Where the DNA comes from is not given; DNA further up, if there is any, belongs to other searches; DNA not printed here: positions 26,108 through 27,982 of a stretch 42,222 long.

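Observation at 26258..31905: Candidate cyclic-nucleotide signalling/defence-like module: cyclase-STAND-TPR protein, two output-less CNB proteins, a coupled flavoprotein and a zinc-ribbon ORF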

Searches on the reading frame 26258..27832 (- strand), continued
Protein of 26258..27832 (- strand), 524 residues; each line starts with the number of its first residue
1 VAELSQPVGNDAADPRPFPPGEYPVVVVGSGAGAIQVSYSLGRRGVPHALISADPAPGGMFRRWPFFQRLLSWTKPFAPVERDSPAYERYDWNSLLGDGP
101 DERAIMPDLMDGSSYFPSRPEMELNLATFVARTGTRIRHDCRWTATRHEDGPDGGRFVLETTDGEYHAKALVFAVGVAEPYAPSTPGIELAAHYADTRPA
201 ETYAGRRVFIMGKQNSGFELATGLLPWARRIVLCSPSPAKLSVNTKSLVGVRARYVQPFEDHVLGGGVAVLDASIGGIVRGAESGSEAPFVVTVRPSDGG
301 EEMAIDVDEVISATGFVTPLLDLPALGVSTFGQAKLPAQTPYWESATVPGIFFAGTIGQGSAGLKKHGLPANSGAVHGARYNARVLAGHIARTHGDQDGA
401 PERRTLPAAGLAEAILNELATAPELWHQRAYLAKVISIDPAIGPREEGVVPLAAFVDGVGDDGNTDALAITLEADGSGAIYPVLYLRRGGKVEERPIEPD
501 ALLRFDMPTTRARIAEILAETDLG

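Call 30: search_protein_families(library=pfam, proteins=[P0255, P0334, P0311, P0288, P0262, P0275, P0329, P0381, P0308, P0372], max_evalue=0.001)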
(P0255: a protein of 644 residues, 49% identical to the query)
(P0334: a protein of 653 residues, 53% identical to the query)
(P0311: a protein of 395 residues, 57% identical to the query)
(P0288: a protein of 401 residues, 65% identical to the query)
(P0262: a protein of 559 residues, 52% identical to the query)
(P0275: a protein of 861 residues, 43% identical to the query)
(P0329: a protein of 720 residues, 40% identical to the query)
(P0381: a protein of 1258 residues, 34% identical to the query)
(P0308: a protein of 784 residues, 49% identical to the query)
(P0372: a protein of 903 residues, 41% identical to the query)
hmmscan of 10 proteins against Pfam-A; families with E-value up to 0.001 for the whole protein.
P0255 (644 aa): 0 families

P0334 (653 aa): 1 family
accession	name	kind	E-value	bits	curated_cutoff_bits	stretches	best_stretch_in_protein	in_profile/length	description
PF13738.12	Pyr_redox_3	-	0.00078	19.2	30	0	153-201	1-49/305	Pyridine nucleotide-disulphide oxidoreductase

P0311 (395 aa): 1 family
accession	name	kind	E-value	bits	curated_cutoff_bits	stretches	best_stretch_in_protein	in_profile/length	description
PF13738.12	Pyr_redox_3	-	6.3e-10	39.2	30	1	285-357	116-190/305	Pyridine nucleotide-disulphide oxidoreductase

P0288 (401 aa): 2 families
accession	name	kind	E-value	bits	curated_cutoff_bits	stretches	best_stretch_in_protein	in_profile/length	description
PF13738.12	Pyr_redox_3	-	1.5e-15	57.7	30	1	278-349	109-182/305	Pyridine nucleotide-disulphide oxidoreductase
PF00027.35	cNMP_binding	-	4.2e-11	43.1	27.5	1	11-77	3-74/89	Cyclic nucleotide-binding domain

P0262 (559 aa): 3 families
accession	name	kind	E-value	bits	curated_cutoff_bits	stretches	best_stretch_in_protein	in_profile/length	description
PF13738.12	Pyr_redox_3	-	2.3e-18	66.9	30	1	255-412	113-268/305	Pyridine nucleotide-disulphide oxidoreductase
PF00027.35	cNMP_binding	-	2.5e-11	43.8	27.5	1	2-63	4-70/89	Cyclic nucleotide-binding domain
PF07992.20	Pyr_redox_2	-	2.1e-08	34.4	26.1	1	122-331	2-169/291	Pyridine nucleotide-disulphide oxidoreductase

P0275 (861 aa): 1 family
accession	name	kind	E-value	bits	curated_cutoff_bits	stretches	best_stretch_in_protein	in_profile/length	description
PF13738.12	Pyr_redox_3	-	3.7e-06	26.8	30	0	535-570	150-185/305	Pyridine nucleotide-disulphide oxidoreductase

P0329 (720 aa): 2 families
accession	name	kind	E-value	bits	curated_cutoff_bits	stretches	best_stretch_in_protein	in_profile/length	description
PF00027.35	cNMP_binding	-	6.8e-11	42.4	27.5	1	162-232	3-77/89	Cyclic nucleotide-binding domain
PF13738.12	Pyr_redox_3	-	1.9e-07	31.1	30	1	455-506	149-201/305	Pyridine nucleotide-disulphide oxidoreductase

P0381 (1258 aa): 11 families
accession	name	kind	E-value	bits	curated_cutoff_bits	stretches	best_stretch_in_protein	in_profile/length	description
PF00501.34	AMP-binding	-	8.7e-62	209.5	29.9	1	21-419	1-384/384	AMP-binding enzyme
PF13738.12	Pyr_redox_3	-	2.3e-42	145.7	30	1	743-1059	1-305/305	Pyridine nucleotide-disulphide oxidoreductase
PF07992.20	Pyr_redox_2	-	9.5e-19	68.3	26.1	1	741-1062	2-277/291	Pyridine nucleotide-disulphide oxidoreductase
PF00550.31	PP-binding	-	5.9e-18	65.3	20.8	1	602-665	2-67/67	Phosphopantetheine attachment site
PF23024.1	AMP-dom_DIP2-like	-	3.4e-17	62.9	27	1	462-572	2-106/110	Disco-interacting protein 2-like, AMP domain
PF01266.30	DAO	-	3.2e-07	30.6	27.9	0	832-887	149-205/353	FAD dependent oxidoreductase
PF03486.20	HI0933_like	-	0.00011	22.2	50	0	831-892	108-171/244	HI0933-like protein Rossmann domain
PF01494.25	FAD_binding_3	-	0.00016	21.5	22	1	743-773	5-35/349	FAD binding domain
PF13450.12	NAD_binding_8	-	0.00034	21.3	21.9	0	744-775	1-32/68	NAD(P)-binding Rossmann-like domain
PF13454.12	NAD_binding_9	-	0.00063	20.2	21.8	0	744-886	2-154/155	FAD-NAD(P)-binding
PF00070.33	Pyr_redox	-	0.00085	20.2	22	0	743-774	3-34/82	Pyridine nucleotide-disulphide oxidoreductase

P0308 (784 aa): 2 families
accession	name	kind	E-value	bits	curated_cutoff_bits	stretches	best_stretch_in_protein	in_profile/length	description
PF13738.12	Pyr_redox_3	-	6.9e-09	35.8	30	1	408-473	117-184/305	Pyridine nucleotide-disulphide oxidoreductase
PF00027.35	cNMP_binding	-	8.2e-06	26.2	27.5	1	181-222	44-85/89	Cyclic nucleotide-binding domain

P0372 (903 aa): 0 families

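Call 35: find_related_loci(query=A5, collection=genome_contigs, flank=10000)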
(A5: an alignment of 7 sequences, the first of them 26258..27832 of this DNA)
Query A5 (524 aa) in genome_contigs; peptide patterns used: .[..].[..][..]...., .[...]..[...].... (x = any residue, [..] = any of these).
600 stretches matched a pattern (row limit reached: there are more); 405 encode a relative of the query (tblastn E <= 1e-3); the best 80 are kept; 80 distinct loci.
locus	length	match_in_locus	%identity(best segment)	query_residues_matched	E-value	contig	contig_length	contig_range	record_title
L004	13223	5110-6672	83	1-524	0e+0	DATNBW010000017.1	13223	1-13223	MAG TPA_asm: Verrucomicrobiia bacterium isolate SMAG_U11198 k141_653472, whole genome shotgun sequence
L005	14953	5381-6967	79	1-520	0e+0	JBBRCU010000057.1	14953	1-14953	MAG: Candidatus Limnocylindrales bacterium isolate Co_metawrap_2418 Cmw_2418_k141_11996045_length_14953_cov_26.9930, who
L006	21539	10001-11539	77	1-520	0e+0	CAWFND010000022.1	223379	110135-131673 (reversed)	MAG: uncultured Chloroflexia bacterium isolate MFD03975.bin.3.589 genome assembly, contig: contig_98154, whole genome sh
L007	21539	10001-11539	77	1-520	0e+0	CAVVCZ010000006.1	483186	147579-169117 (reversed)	MAG: uncultured Chloroflexia bacterium isolate MFD02242.bin.1.368 genome assembly, contig: contig_320, whole genome shot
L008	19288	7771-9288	74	10-521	0e+0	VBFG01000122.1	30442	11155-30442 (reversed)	MAG: Chloroflexi bacterium isolate CF_46 14_1009_16_30cm_scaffold_1707, whole genome shotgun sequence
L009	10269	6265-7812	75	1-520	0e+0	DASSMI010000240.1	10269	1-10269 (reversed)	MAG TPA_asm: Candidatus Limnocylindrales bacterium isolate SMAG_U1194 k141_462063, whole genome shotgun sequence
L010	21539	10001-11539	76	1-520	0e+0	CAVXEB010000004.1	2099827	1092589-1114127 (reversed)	MAG: uncultured Chloroflexia bacterium isolate MFD02242.bin.1.318 genome assembly, contig: contig_3474, whole genome sho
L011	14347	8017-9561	74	1-520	0e+0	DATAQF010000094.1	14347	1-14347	MAG TPA_asm: Candidatus Limnocylindrales bacterium isolate SMAG_U5460 k141_982918, whole genome shotgun sequence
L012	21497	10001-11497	70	17-519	0e+0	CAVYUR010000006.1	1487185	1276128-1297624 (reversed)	MAG: uncultured Chloroflexia bacterium isolate MFD04935.bin.2.65 genome assembly, contig: contig_4722, whole genome shot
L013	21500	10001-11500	71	16-519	0e+0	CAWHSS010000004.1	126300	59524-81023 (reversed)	MAG: uncultured Chloroflexia bacterium isolate MFD09212.bin.2.155 genome assembly, contig: contig_71259, whole genome sh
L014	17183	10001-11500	69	16-524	0e+0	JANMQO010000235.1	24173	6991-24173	MAG: Chloroflexota bacterium isolate OTE_51_metabat_220 OTE_51_k141_3904361, whole genome shotgun sequence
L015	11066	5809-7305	66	14-518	0e+0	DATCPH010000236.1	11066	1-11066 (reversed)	MAG TPA_asm: Candidatus Limnocylindrales bacterium isolate SMAG_U7222 k141_60608, whole genome shotgun sequence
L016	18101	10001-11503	67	1-519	0e+0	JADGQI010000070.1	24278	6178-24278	MAG: Chloroflexota bacterium isolate Chersky_267 k127_4958938, whole genome shotgun sequence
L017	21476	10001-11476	68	16-517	0e+0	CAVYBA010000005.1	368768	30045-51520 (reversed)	MAG: uncultured Chloroflexia bacterium isolate MFD04944.bin.2.190 genome assembly, contig: contig_42932, whole genome sh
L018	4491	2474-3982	65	10-521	0e+0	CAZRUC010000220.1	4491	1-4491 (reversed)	MAG TPA_asm: uncultured Anaerolineaceae bacterium isolate binchicken_co50_372 genome assembly, contig: NODE_29879_length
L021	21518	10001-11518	67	1-519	0e+0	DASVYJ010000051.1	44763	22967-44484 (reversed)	MAG TPA_asm: Candidatus Limnocylindrales bacterium isolate SMAG_U2599 k141_675404, whole genome shotgun sequence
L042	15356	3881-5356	65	16-517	0e+0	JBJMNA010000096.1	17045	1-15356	MAG: Chloroflexota bacterium isolate H1_18_all_fractions_metab_conc_23_RIF_CHLX_70_21 k255_2327885, whole genome shotgun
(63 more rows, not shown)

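Call 38: find_homologous_proteins(query=P0246, max_evalue=1e-20)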
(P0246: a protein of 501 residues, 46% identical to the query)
Query P0246 (501 aa): 4571 proteins with E <= 1e-20 among 8000 candidates; the best 120 are listed.
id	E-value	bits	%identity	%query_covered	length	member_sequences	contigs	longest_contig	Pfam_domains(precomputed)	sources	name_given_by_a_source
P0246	0.0e+0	1123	100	100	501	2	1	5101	PF13434.13,PF07992.21,PF13738.13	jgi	jgi:Pyridine nucleotide-disulphide oxidoreductase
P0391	9.4e-298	1006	90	100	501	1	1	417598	PF01266.31,PF07992.21,PF13738.13,PF01494.26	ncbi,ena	-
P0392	5.9e-291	984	88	100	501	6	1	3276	PF07992.21,PF13738.13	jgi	jgi:hypothetical protein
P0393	2.4e-283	959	87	99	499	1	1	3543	PF07992.21,PF13738.13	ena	-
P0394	4.5e-276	935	85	99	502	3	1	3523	PF13434.13,PF07992.21,PF13738.13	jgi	jgi:thioredoxin reductase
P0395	1.3e-269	913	83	99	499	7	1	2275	PF13434.13,PF07992.21,PF13738.13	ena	-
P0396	4.0e-254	862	79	99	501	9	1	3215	PF01266.31,PF13434.13,PF07992.21,PF13738.13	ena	-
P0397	1.0e-252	858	79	98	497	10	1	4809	PF01266.31,PF13434.13,PF07992.21,PF13738.13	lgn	-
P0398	2.3e-252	857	79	98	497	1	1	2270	PF01266.31,PF13434.13,PF07992.21,PF13738.13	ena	-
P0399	6.1e-252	855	78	99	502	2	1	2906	PF01266.31,PF13434.13,PF07992.21,PF13738.13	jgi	jgi:thioredoxin reductase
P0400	9.1e-251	851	77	99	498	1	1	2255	PF01266.31,PF07992.21,PF13738.13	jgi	jgi:thioredoxin reductase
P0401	1.5e-249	847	78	98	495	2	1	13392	PF13434.13,PF07992.21,PF13738.13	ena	-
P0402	5.0e-249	846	77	100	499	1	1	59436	PF01266.31,PF07992.21,PF13738.13,PF01494.26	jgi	jgi:thioredoxin reductase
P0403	5.3e-248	842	77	100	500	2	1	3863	PF01266.31,PF13434.13,PF07992.21,PF13738.13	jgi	-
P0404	2.5e-247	840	77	98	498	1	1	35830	PF13434.13,PF07992.21,PF13738.13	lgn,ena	-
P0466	1.6e-233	794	73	99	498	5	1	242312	PF01266.31,PF13434.13,PF01593.31,PF07992.21,PF13738.13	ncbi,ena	-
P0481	1.0e-231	788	72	99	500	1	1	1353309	PF07992.21,PF13738.13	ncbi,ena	-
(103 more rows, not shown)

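Call 39: find_encoding_contigs(protein=P0391, flank=10000, max_places=2)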
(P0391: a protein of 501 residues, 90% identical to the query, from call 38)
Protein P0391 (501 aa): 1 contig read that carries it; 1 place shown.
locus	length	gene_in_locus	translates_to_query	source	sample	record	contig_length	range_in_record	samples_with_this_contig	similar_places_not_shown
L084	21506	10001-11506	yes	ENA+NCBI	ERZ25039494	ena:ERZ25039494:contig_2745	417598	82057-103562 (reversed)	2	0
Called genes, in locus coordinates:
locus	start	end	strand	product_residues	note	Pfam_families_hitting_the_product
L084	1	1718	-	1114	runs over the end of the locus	PF02811:PHP, PF07733:DNA_pol3_alpha, PF17657:DNA_pol3_finger, PF14579:HHH_6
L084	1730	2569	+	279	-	PF12973:Cupin_7 (faint), PF00190:Cupin_1 (faint), PF02311:AraC_binding, PF07883:Cupin_2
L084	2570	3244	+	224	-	PF08241:Methyltransf_11, PF08242:Methyltransf_12 (faint), PF13649:Methyltransf_25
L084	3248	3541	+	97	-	-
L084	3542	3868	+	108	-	-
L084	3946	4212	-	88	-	-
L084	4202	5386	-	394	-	PF00817:IMS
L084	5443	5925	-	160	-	PF13238:AAA_18, PF13671:AAA_33 (faint)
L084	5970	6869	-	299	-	PF13302:Acetyltransf_3 (faint), PF00583:Acetyltransf_1, PF13673:Acetyltransf_10, PF13508:Acetyltransf_7, PF14542:Acetyltransf_CG (faint), PF08445:FR47 (faint), PF00583:Acetyltransf_1, PF13508:Acetyltransf_7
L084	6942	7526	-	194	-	PF00440:TetR_N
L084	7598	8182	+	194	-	PF00583:Acetyltransf_1, PF13508:Acetyltransf_7 (weak)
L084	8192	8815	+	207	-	PF10706:Aminoglyc_resit (weak)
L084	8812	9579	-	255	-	PF13489:Methyltransf_23 (weak), PF01209:Ubie_methyltran (faint), PF13847:Methyltransf_31 (weak), PF08241:Methyltransf_11, PF08242:Methyltransf_12, PF13649:Methyltransf_25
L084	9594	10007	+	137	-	PF00027:cNMP_binding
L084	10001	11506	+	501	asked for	PF01266:DAO (faint), PF01494:FAD_binding_3 (weak), PF07992:Pyr_redox_2, PF13738:Pyr_redox_3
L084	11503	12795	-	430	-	PF00875:DNA_photolyase, PF03441:FAD_binding_7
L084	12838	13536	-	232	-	PF04029:2-ph_phosp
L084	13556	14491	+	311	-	PF01694:Rhomboid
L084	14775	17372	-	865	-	PF01326:PPDK_N, PF00391:PEP-utilizers, PF02896:PEP-utilizers_C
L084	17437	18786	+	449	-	PF03575:Peptidase_S51, PF13489:Methyltransf_23, PF01209:Ubie_methyltran, PF08241:Methyltransf_11, PF08242:Methyltransf_12 (weak), PF13649:Methyltransf_25, PF13847:Methyltransf_31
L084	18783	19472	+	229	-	PF13489:Methyltransf_23, PF01209:Ubie_methyltran (weak), PF13649:Methyltransf_25, PF13847:Methyltransf_31, PF08241:Methyltransf_11, PF08242:Methyltransf_12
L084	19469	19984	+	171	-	PF01202:SKI (faint)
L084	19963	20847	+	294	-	PF21686:LigD_Prim-Pol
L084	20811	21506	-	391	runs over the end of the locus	PF00070:Pyr_redox (faint), PF00743:FMO-like, PF01266:DAO (faint), PF01494:FAD_binding_3, PF13450:NAD_binding_8 (weak), PF13738:Pyr_redox_3, PF07992:Pyr_redox_2, PF13434:Lys_Orn_oxgnase, +1 more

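Call 40: find_encoding_contigs(protein=P0481, flank=10000, max_places=2)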
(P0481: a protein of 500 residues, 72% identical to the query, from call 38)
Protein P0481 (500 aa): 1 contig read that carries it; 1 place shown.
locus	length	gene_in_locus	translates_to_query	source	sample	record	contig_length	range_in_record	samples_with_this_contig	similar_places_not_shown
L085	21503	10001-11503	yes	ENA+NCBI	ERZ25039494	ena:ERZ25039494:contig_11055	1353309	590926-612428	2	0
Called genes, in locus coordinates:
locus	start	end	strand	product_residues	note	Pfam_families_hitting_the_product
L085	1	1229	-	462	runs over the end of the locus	PF09851:SHOCT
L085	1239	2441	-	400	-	PF00696:AA_kinase, PF01842:ACT (weak), PF13840:ACT_7, PF22468:ACT_9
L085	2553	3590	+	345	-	-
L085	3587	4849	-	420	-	PF05977:MFS_3, PF07690:MFS_1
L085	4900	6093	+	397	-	PF00884:Sulfatase, PF01663:Phosphodiest (faint), PF16347:SGSH_C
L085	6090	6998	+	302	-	PF00676:E1_dh, PF13292:DXP_synthase_N (weak), PF00456:Transketolase_N (weak)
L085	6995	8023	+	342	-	PF02779:Transket_pyr, PF02780:Transketolase_C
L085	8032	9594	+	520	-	PF00364:Biotin_lipoyl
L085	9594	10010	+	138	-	PF00027:cNMP_binding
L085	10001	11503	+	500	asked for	PF07992:Pyr_redox_2, PF13738:Pyr_redox_3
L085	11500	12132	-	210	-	PF01638:HxlR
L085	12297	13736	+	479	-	PF00083:Sugar_tr, PF07690:MFS_1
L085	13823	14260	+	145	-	PF00581:Rhodanese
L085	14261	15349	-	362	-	-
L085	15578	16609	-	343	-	PF01594:AI-2E_transport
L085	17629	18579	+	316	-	-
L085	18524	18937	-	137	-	PF25583:WCX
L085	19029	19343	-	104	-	-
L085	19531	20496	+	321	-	PF00561:Abhydrolase_1 (faint)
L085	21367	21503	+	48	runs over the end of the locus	-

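Call 41: find_encoding_contigs(protein=P0466, flank=10000, max_places=2)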
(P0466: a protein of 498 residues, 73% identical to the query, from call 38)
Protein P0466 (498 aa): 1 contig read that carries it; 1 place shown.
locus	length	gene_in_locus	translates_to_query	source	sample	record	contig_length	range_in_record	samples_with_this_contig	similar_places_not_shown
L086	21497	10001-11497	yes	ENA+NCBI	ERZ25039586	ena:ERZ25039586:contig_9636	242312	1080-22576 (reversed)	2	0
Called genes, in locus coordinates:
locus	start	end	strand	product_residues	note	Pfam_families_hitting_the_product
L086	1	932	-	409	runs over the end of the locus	PF05977:MFS_3, PF07690:MFS_1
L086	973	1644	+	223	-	PF00884:Sulfatase, PF01663:Phosphodiest (weak)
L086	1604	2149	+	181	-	PF00884:Sulfatase, PF16347:SGSH_C (faint)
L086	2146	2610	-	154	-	-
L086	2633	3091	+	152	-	PF00676:E1_dh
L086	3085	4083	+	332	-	PF02779:Transket_pyr, PF02780:Transketolase_C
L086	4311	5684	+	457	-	PF00132:Hexapep (faint)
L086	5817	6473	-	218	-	-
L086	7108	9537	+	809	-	PF26182:Ig_NUP210_5th (faint), PF07495:Y_Y_Y (faint), PF05345:He_PIG, PF22352:K319L-like_PKD (faint), PF24908:Ig_SIBA-E_2nd (faint), PF05345:He_PIG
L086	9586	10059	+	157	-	PF00027:cNMP_binding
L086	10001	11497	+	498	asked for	PF01266:DAO (faint), PF07992:Pyr_redox_2, PF13738:Pyr_redox_3, PF01593:Amino_oxidase (faint), PF13434:Lys_Orn_oxgnase (faint)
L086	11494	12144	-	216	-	PF01638:HxlR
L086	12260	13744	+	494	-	PF00083:Sugar_tr (weak), PF07690:MFS_1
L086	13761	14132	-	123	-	-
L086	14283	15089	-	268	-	-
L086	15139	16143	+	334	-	PF01073:3Beta_HSD, PF01370:Epimerase, PF04321:RmlD_sub_bind, PF16363:GDP_Man_Dehyd, PF13460:NAD_binding_10, PF02719:Polysacc_synt_2, PF07993:NAD_binding_4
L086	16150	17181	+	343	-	PF00005:ABC_tran, PF13304:AAA_21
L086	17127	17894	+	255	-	PF01061:ABC2_membrane, PF12698:ABC2_membrane_3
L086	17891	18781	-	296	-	PF00892:EamA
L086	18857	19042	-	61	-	-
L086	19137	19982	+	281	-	PF24684:Vgb_lyase, PF25021:TEN_NHL (faint), PF01436:NHL (faint), PF08450:SGL (faint)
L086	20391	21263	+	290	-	PF03483:B3_4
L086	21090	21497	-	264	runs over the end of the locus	-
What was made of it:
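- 27820..27832 (-): 13-nt overlap between the CNBm stop and the flavoprotein GTG start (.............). Gaiellaceae pairs also overlap, by 7-10 nt in L084/L085 and by 59 nt as called in L086 (calls 39-41).
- Gaiellaceae keep the overlapping CNBm-flavoprotein pair in three different contexts (calls 39-41). Gaiellaceae pairs have no cyclase within 10 kb (calls 39-41). The Gaiellaceae pairs lack any nearby cyclase (calls 39-41).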

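Call 48: list_cluster_members(proteins=[P0241, P0251, P0387, P0389])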
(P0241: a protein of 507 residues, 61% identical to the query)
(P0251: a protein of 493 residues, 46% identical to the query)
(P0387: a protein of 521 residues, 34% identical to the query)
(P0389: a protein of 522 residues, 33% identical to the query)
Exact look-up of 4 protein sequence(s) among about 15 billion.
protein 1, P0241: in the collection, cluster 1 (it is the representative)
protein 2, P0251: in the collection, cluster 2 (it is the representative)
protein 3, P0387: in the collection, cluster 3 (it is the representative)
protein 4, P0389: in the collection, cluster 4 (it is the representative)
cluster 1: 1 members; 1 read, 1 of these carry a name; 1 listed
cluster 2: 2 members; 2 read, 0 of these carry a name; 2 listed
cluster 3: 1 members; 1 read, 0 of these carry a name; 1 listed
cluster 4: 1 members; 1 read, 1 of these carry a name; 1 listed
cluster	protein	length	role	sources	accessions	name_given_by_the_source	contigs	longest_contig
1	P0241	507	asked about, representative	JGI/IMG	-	thioredoxin reductase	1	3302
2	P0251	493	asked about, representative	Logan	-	-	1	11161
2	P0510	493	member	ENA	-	-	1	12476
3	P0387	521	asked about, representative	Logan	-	-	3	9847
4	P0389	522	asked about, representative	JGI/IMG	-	thioredoxin reductase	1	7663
